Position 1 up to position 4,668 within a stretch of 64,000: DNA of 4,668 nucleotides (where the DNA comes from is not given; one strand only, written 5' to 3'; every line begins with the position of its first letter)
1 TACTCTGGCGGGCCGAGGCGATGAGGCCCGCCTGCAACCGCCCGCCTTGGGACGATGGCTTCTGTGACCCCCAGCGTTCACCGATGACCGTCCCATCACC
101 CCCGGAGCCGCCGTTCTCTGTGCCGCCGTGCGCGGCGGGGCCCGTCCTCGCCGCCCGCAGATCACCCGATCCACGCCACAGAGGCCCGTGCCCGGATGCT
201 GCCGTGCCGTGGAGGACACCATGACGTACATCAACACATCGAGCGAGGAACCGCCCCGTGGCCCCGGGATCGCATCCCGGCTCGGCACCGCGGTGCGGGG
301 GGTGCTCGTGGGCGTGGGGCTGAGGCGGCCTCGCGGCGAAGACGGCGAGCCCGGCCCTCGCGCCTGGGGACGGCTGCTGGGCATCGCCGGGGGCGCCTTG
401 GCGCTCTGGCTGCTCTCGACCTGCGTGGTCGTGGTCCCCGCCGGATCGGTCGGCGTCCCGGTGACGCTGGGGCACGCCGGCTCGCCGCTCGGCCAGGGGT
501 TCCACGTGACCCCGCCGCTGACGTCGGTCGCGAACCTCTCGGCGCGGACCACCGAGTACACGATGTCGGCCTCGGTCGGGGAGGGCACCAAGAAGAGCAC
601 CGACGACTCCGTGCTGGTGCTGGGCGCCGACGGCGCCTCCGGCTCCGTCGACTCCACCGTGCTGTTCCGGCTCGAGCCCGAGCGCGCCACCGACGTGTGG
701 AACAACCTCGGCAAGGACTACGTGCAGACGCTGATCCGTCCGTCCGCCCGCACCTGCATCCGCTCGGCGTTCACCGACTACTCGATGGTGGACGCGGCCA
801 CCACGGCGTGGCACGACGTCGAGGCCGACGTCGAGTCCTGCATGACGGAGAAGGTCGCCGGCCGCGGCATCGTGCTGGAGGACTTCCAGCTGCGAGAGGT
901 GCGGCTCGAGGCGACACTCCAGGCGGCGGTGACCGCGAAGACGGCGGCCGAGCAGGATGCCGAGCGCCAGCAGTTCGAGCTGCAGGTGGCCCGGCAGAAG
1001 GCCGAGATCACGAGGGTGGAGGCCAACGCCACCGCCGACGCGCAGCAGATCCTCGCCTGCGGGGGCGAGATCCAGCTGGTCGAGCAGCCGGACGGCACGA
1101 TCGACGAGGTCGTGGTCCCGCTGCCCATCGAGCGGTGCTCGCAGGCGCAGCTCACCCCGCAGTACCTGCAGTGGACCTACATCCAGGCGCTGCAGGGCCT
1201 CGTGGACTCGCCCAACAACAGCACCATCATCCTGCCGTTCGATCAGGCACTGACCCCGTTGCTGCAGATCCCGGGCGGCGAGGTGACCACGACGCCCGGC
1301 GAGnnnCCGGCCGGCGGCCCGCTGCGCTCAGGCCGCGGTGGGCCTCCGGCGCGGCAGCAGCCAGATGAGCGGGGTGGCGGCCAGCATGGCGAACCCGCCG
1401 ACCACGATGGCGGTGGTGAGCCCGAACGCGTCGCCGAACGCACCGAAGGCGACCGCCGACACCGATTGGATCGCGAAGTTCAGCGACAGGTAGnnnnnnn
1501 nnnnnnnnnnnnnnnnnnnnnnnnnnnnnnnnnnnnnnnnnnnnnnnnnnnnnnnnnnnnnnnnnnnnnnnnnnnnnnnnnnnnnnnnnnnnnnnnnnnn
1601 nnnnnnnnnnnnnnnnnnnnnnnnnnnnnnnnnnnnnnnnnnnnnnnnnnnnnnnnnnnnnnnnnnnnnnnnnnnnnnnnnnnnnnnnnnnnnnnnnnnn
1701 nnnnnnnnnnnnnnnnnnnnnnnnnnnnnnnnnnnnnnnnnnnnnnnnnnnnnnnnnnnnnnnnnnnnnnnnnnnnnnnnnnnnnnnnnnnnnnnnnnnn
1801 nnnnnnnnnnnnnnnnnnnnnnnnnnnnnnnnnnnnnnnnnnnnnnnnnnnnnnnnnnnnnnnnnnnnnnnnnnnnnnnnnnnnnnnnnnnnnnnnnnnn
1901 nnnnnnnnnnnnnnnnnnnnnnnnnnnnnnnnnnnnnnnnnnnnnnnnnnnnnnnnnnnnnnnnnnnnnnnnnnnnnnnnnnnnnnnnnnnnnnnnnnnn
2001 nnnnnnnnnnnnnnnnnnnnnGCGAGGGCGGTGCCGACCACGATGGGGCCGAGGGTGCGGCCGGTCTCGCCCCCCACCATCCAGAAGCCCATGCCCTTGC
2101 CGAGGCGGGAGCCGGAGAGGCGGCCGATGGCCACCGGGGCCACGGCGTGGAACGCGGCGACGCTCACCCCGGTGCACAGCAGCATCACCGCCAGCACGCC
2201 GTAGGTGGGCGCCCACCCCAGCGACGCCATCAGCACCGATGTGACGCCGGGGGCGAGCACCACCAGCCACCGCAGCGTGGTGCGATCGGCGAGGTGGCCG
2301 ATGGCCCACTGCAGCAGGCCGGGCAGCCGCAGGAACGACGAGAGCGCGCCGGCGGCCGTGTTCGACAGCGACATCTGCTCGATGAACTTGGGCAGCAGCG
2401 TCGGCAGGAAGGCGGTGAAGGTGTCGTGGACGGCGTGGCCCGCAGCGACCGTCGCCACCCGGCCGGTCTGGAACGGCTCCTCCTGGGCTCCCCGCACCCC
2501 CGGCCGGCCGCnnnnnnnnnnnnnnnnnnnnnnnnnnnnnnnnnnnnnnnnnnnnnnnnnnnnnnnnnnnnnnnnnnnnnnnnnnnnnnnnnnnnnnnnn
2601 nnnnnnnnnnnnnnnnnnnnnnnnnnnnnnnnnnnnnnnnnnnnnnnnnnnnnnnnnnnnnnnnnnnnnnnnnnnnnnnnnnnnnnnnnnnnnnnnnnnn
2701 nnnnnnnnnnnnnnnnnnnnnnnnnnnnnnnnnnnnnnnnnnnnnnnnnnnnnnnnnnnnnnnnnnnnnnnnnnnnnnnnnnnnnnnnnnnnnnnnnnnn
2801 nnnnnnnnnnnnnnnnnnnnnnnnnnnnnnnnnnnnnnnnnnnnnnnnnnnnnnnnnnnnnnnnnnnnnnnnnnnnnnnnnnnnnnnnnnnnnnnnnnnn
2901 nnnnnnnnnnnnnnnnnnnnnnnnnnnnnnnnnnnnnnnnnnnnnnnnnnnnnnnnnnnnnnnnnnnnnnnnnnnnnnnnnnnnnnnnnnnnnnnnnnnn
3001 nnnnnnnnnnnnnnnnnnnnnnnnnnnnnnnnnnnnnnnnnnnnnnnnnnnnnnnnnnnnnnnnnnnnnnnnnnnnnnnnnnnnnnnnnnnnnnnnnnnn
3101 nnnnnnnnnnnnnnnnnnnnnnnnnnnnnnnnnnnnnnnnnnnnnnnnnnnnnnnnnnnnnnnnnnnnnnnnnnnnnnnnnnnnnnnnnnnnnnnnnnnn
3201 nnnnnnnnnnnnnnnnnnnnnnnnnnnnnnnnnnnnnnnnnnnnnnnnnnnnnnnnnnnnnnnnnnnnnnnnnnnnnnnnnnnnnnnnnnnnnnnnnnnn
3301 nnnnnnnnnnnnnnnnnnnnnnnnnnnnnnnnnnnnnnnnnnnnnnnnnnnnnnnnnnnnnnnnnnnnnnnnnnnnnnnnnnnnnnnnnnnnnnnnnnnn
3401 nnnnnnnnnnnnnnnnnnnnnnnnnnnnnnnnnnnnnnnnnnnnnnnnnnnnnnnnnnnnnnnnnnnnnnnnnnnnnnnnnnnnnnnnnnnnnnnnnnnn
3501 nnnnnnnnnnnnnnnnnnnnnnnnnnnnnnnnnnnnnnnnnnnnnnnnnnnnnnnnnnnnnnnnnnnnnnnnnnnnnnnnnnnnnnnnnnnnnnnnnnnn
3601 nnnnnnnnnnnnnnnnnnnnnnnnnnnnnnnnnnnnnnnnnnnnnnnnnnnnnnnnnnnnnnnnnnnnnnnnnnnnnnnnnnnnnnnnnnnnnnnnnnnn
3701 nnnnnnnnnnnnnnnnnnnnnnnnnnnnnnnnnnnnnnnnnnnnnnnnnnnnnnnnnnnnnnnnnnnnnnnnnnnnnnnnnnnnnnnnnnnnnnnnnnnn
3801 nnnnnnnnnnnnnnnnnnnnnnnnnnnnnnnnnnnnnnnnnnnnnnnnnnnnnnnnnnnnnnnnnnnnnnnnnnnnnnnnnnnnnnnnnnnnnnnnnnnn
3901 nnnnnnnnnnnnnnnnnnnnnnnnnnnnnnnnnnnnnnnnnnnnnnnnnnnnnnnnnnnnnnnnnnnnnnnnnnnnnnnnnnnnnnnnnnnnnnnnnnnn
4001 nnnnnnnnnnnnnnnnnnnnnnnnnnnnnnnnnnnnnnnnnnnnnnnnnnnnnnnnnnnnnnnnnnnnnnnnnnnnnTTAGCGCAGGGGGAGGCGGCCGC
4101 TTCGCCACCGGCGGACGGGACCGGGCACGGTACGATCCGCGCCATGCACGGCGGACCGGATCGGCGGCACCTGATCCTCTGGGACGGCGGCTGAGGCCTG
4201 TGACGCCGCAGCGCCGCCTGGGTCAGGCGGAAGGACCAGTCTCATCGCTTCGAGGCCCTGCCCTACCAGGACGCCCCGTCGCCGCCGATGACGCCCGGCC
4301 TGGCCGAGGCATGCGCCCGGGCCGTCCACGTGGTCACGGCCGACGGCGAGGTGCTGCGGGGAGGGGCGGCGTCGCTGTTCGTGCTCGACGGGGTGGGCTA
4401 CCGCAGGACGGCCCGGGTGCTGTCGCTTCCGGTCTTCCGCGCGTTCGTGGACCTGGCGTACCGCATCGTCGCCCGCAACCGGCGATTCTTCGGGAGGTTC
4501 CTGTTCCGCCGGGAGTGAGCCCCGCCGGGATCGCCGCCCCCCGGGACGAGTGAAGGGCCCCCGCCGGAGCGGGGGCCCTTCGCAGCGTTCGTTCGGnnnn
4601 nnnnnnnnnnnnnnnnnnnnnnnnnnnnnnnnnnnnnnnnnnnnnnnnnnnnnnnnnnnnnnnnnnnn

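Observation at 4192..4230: Single GGUC-loop hairpin positioned as a SECIS for two closely spaced UGA codons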

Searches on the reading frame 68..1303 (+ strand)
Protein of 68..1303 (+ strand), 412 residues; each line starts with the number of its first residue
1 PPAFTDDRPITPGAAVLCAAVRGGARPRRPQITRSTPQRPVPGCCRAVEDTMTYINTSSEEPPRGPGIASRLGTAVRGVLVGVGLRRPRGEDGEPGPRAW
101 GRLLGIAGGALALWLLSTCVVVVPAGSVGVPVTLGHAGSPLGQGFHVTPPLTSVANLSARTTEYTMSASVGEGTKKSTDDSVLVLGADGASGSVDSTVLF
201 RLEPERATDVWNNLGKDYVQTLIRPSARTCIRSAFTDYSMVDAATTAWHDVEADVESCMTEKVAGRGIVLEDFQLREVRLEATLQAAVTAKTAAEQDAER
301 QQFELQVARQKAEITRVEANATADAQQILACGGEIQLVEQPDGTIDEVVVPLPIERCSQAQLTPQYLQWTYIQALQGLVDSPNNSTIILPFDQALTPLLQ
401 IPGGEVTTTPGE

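Call 39: search_protein_families(library=pfam, proteins=[window:68-1303:+], max_evalue=0.0001)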
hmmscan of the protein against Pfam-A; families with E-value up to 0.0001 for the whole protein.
window:68-1303:+ (412 aa): 1 family
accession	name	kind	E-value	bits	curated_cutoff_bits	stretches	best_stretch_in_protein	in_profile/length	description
PF01145.31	Band_7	-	3.8e-22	79.6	23.6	1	122-312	2-176/176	SPFH domain / Band 7 family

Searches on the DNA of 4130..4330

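Call 47: search_rna_families(source=window, start=4130, end=4330, threshold=evalue, max_evalue=10, show_alignments=2)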
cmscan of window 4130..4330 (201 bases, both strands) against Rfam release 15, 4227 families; matches with E-value up to 10: 10.
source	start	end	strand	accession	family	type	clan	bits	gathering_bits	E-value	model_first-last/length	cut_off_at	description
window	4138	4200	-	RF03780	mir-3389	Gene; miRNA;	-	18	75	0.54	1-69/69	no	mir-3389 microRNA precursor family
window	4252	4318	+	RF01972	H19_1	Gene; lncRNA;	-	16.6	50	5.8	1-71/71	no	H19 conserved region 1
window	4284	4309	+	RF01273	sR34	Gene; snRNA; snoRNA; CD-box;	-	15.6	40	1.1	1-54/54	no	Small nucleolar RNA sR34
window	4175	4219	+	RF01722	Pyrobac-1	Gene; sRNA;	-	14.8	40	2.7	1-60/60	no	Pyrobac-1 RNA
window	4200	4285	+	RF01002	mir-936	Gene; miRNA;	-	13.8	110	5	1-98/98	no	mir-936 microRNA precursor family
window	4174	4232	+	RF00715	mir-383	Gene; miRNA;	-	13.2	70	3.1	1-73/73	no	mir-383 microRNA precursor family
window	4241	4287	+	RF02044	CDKN2B-AS_2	Gene; lncRNA;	-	12.4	50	2.1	1-46/46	no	CDKN2B antisense RNA 1 convserved region 2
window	4186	4268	+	RF00525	Flavivirus_DB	Cis-reg;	-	12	41.5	5.3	1-72/72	no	Flavivirus DB element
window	4189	4255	-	RF02136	HTT-AS1_3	Gene; lncRNA;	-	11.9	70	4.1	1-60/60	no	HTT antisense RNA 1 conserved region 3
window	4158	4256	+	RF02038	SPRY4-IT1_1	Gene; lncRNA;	-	10.6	50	5.9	1-91/91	no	SPRY4-IT1 conserved region 1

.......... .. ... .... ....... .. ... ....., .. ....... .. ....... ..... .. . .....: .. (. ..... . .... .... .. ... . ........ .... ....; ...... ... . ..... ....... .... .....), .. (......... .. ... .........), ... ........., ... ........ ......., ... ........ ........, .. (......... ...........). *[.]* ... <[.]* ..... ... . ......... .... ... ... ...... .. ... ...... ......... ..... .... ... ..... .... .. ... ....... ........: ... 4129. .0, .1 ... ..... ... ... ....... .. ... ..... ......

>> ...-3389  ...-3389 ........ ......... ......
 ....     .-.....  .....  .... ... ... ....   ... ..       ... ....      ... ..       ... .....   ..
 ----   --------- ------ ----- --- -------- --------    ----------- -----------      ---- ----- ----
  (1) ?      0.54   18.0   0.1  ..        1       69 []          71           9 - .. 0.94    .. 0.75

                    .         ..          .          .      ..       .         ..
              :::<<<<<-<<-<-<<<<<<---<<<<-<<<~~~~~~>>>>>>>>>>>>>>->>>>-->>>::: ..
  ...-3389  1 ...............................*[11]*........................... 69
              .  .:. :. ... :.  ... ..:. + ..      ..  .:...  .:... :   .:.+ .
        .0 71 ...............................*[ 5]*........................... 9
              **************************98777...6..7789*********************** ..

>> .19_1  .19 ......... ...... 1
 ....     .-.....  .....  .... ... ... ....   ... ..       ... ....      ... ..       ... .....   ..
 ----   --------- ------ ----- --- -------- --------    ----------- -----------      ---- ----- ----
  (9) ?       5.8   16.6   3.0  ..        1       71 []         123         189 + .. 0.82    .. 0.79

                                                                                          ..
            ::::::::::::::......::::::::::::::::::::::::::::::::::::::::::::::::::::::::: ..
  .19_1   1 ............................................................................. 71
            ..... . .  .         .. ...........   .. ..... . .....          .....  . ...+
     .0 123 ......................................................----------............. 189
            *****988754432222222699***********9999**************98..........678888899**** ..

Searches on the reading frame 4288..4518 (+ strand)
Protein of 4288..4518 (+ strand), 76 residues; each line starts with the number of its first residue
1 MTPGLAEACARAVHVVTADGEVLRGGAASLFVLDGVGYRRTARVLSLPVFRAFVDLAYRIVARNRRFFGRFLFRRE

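Call 43: find_encoding_contigs(protein=window:4288-4518:+, flank=3000, max_places=6)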
Protein window:4288-4518:+ (76 aa): 5 contigs read that carry it; 3 places shown.
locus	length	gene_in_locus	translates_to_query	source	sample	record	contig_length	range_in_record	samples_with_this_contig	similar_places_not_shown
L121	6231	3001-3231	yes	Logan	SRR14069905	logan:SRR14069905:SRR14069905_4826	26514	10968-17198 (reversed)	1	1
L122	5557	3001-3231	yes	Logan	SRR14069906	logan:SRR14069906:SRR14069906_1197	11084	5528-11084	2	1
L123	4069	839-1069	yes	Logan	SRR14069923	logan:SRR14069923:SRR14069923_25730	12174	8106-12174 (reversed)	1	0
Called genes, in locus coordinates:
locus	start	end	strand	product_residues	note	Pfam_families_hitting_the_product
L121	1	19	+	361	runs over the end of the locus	PF01145:Band_7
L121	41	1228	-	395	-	PF07690:MFS_1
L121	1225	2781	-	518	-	PF03023:MurJ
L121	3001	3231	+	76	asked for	PF04134:DCC1-like (weak)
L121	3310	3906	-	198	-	PF04972:BON, PF01476:LysM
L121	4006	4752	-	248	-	PF12730:ABC2_membrane_4, PF06182:ABC2_membrane_6 (faint), PF12679:ABC2_membrane_2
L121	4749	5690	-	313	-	PF13476:AAA_23 (weak), PF00005:ABC_tran, PF13304:AAA_21 (faint)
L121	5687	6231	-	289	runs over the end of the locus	-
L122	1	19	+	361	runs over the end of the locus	PF01145:Band_7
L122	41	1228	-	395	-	PF07690:MFS_1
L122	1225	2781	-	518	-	PF03023:MurJ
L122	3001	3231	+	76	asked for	PF04134:DCC1-like (weak)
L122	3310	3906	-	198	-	PF04972:BON, PF01476:LysM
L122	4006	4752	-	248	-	PF12730:ABC2_membrane_4, PF06182:ABC2_membrane_6 (faint), PF12679:ABC2_membrane_2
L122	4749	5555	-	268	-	?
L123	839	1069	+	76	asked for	PF04134:DCC1-like (weak)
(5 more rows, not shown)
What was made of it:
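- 4144..4518 (+): Gene for a DCC1-like (YuxK/DUF393) thiol-disulfide oxidoreductase. It has 124 sense codons, two of them in-frame UGA, and its stop is at 4516-4518. Gene callers truncate it to a 76-aa ORF starting at ATG 4288. The truncated 76-aa call appears in public assemblies (call 43).
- Gene callers treat the UGAs as stops and report a 76-aa fragment (call 43).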
